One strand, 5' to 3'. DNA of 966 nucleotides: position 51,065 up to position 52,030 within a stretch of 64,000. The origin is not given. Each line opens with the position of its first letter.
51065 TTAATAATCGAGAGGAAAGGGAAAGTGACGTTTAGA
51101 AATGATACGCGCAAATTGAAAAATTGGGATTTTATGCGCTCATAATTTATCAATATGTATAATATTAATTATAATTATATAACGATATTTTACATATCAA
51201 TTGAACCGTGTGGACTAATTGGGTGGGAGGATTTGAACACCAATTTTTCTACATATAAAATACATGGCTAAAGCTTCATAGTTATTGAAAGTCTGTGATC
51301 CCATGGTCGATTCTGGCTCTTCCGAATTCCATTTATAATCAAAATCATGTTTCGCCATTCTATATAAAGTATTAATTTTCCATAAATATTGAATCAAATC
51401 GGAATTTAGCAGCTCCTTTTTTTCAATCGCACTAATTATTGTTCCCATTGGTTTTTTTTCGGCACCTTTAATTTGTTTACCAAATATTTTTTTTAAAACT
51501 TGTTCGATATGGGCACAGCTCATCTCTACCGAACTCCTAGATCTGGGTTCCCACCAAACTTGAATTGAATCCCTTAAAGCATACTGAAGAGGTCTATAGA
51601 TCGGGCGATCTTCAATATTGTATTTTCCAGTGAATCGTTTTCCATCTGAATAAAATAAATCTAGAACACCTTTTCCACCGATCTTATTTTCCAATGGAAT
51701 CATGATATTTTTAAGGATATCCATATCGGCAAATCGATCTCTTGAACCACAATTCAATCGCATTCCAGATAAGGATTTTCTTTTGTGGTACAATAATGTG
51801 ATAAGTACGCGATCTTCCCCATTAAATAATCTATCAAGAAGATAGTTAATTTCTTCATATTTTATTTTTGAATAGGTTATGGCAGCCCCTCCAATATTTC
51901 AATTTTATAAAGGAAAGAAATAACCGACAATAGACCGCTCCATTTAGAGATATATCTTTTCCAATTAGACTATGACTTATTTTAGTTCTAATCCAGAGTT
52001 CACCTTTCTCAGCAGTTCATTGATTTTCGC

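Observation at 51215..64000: Helicase-nuclease / twin DUF1156 methyltransferase / DUF499 ATPase operon: a large modification-based defence candidate with no worked-out mechanism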

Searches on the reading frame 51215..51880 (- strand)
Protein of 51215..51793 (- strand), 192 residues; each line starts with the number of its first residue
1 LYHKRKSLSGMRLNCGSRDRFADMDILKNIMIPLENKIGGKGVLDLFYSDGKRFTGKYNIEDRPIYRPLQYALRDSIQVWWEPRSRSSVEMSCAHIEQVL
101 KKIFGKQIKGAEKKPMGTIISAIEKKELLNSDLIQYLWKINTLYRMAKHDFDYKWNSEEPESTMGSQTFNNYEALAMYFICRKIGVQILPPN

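Call 7: search_protein_families(library=pfam, proteins=[window:51215-51793:-], max_evalue=0.01)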
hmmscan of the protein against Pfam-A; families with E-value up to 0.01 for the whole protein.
window:51215-51793:- (192 aa): 0 families

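Call 8: search_protein_families(library=padloc, proteins=[window:51215-51793:-], max_evalue=0.01)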
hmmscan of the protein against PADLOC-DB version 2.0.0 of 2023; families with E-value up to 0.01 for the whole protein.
window:51215-51793:- (192 aa): 0 families

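Call 43: search_protein_families(library=ncbifam, proteins=[window:51215-51793:-], max_evalue=0.01)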
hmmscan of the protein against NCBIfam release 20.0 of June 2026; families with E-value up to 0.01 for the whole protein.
window:51215-51793:- (192 aa): 0 families

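Call 44: search_protein_families(library=phrogs, proteins=[window:51215-51793:-], max_evalue=0.1)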
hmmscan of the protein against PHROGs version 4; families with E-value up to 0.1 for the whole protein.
window:51215-51793:- (192 aa): 2 families
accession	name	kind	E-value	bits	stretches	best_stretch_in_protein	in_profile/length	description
phrog_11646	-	unknown function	0.034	15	0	138-154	21-37/57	-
phrog_20485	-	unknown function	0.064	12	1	104-159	446-507/965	-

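Call 60: find_homologous_proteins(query=window:51215-51793:-, max_evalue=0.001)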
Query window:51215-51793:- (192 aa): 1 proteins with E <= 0.001 among 42 candidates.
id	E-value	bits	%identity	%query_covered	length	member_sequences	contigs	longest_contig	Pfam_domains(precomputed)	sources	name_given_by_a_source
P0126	6.0e-110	383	100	88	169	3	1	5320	-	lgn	-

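Call 67: predict_structure(protein=window:51215-51724:-)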
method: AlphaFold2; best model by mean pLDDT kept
length: 169 residues; sequences in the alignment: 1
mean_pLDDT: 41.5   pTM: 0.33
mean pLDDT of the five models: 41.5, 34.2, 33.3, 33.3, 32.5
residues with pLDDT >= 90: 0; 70-90: 0; 50-70: 32; < 50: 137
segments of 3 or more residues with pLDDT < 50: 1-70, 108-116, 118-169
pLDDT, mean of each block of 10 residues (from residue 1): 28 32 31 30 38 36 45 55 58 53 48 48 46 44 39 41 31
secondary structure, 60 per line:
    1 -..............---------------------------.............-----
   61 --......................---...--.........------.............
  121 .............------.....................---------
elements in order: H2-15 H43-55 H63-84 H93-101 H108-133 H140-160

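Call 86: search_protein_representatives(protein=window:51215-51793:-)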
Query: 192 residues. Proteins with E-value up to 0.001 (for the whole library): 91; up to 1e-10: 27; up to 1e-30: 3. The best 91 are listed.
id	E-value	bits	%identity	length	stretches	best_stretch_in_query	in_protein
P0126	1.9e-110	383.3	100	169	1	24-192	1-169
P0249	1.1e-35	139.4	45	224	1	21-189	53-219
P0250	1.6e-32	129.1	40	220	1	14-189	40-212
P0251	1.4e-29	119.5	39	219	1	20-189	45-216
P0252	1.7e-28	116.0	46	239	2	111-189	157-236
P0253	1.9e-27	112.6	37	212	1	26-190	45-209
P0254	2.1e-26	109.2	42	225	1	33-186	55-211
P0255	2.4e-26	109.0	40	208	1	19-188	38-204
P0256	2.2e-24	102.6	38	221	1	15-189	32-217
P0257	1.3e-23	100.0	62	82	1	115-190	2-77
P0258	1.5e-23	99.9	37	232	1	27-190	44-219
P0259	1.1e-21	93.8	37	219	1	18-190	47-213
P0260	4.7e-20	88.4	35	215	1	18-189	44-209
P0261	6.1e-19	84.8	34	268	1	23-189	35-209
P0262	6.9e-16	74.9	35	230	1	30-188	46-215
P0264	6.3e-15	71.7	34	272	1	32-189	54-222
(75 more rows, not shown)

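Call 87: search_protein_families(library=pfam, proteins=[P0249, P0250, P0251, P0252, P0253, P0254, P0255, P0256, P0261, P0264], max_evalue=0.01)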
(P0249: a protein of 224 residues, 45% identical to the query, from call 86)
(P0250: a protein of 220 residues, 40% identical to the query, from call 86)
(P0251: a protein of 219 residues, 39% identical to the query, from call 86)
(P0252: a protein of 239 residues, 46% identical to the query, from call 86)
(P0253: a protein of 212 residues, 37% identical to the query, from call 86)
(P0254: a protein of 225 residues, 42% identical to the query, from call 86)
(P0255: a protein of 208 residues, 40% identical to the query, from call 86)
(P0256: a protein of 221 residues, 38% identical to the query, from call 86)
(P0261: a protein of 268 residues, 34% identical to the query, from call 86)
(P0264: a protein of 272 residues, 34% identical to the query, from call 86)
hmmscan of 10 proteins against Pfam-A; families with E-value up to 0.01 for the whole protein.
P0249 (224 aa): 0 families

P0250 (220 aa): 0 families

P0251 (219 aa): 0 families

P0252 (239 aa): 0 families

P0253 (212 aa): 0 families

P0254 (225 aa): 0 families

P0255 (208 aa): 0 families

P0256 (221 aa): 0 families

P0261 (268 aa): 0 families

P0264 (272 aa): 0 families

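Call 88: search_protein_families(library=padloc, proteins=[P0249, P0250, P0251, P0252, P0253, P0254, P0255, P0256, P0261, P0264], max_evalue=0.01)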
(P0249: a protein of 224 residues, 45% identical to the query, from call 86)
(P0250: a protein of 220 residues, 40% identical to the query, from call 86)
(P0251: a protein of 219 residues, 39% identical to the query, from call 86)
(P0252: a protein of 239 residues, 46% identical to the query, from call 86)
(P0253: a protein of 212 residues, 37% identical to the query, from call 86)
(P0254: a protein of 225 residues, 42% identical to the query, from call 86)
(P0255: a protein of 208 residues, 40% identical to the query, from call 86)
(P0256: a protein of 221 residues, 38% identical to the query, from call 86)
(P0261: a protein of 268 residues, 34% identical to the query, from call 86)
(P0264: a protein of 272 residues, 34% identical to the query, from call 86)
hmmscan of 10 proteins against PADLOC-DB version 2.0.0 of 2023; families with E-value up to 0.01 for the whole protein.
P0249 (224 aa): 0 families

P0250 (220 aa): 0 families

P0251 (219 aa): 0 families

P0252 (239 aa): 0 families

P0253 (212 aa): 0 families

P0254 (225 aa): 0 families

P0255 (208 aa): 0 families

P0256 (221 aa): 0 families

P0261 (268 aa): 0 families

P0264 (272 aa): 0 families

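Call 94: search_dna_similar(query=P0251, collection=plasmids, mode=protein, max_evalue=0.001, max_rows=20)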
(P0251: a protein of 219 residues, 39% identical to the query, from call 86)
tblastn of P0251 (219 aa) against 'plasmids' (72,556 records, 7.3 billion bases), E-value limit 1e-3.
Records with a match: 1; places in all: 1; records where one place covers at least 80% of the query: 1.
Best place of each record, by identity: <60% 1.
By first word of the organism name: Paenibacillus 1.
By predicted mobility (MOB-suite, as given by PLSDB): non-mobilizable 1.
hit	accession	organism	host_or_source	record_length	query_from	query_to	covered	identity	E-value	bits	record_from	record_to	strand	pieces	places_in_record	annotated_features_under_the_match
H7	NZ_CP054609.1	Paenibacillus cellulosilyticus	cell culture,soil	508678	27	216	87%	26.5%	2e-6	55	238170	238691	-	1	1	hypothetical protein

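Call 97: get_annotated_region(hit=H7, flank=8000)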
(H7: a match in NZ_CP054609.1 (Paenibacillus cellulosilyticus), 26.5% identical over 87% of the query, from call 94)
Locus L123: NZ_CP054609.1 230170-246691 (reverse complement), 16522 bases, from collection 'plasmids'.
description: Paenibacillus cellulosilyticus strain KACC 14175 plasmid unnamed1, complete sequence
organism: Paenibacillus cellulosilyticus (NCBI taxid 375489)
taxonomy: Bacteria; Bacillota; Bacilli; Bacillales; Paenibacillaceae; Paenibacillus; Paenibacillus cellulosilyticus
host: -; source: cell culture,soil; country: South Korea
typing (MOB-suite, as given by PLSDB): non-mobilizable
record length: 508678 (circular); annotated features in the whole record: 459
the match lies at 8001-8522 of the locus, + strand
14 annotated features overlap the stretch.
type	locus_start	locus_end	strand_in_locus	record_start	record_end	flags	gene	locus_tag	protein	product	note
CDS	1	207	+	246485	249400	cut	-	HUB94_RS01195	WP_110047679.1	ABC transporter permease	-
CDS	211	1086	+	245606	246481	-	-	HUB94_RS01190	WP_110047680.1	ATP-binding cassette domain-containing protein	-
CDS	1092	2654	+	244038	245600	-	-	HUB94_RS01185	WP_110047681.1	extracellular solute-binding protein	-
CDS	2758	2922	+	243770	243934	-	-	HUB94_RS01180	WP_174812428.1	hypothetical protein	-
CDS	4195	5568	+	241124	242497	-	-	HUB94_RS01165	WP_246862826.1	IS110 family transposase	-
CDS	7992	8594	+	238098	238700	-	-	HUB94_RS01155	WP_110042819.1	hypothetical protein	-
CDS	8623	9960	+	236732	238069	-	-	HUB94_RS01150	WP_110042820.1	hypothetical protein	-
CDS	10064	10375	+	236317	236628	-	-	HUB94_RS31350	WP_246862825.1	hypothetical protein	-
CDS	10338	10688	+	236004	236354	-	-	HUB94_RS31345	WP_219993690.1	hypothetical protein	-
CDS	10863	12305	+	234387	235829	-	-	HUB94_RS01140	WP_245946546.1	LA2681 family HEPN domain-containing protein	-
CDS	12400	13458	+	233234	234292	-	-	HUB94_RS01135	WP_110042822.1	hypothetical protein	-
CDS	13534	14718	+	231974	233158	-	-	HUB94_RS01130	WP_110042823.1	M48 family metalloprotease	GO:0006508 - proteolysis [Evidence IEA]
CDS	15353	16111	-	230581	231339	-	-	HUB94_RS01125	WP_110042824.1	GTP pyrophosphokinase family protein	GO:0015969 - guanosine tetraphosphate metabolic process [Evidence IEA]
CDS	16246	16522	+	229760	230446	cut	-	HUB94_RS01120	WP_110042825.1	uracil-DNA glycosylase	GO:0006284 - base-excision repair [Evidence IEA]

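Call 98: search_solved_structures(query=A3, max_evalue=1)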
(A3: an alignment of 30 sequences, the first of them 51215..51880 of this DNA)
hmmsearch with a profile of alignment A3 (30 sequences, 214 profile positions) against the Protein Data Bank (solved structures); distinct sequences matched with E-value up to 1: 5.
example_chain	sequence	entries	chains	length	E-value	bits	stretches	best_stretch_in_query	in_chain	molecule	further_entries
2bsq_E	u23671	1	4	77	0.13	15.1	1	11-66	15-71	TRAFFICKING PROTEIN A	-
6exp_A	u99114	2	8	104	0.13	15.1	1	8-83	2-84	SIRV3 AcrID1 (gp02) anti-CRISPR protein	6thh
2ynz_A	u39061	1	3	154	0.2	14.4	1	7-68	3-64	GENERAL CONTROL PROTEIN GCN4, PUTATIVE INNER MEMBRANE PROTEIN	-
7bcj_A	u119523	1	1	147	0.43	13.3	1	50-91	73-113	Radical Oxygenase of Propionibacterium acnes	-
2h1o_E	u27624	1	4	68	0.57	13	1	10-61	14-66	Trafficking protein A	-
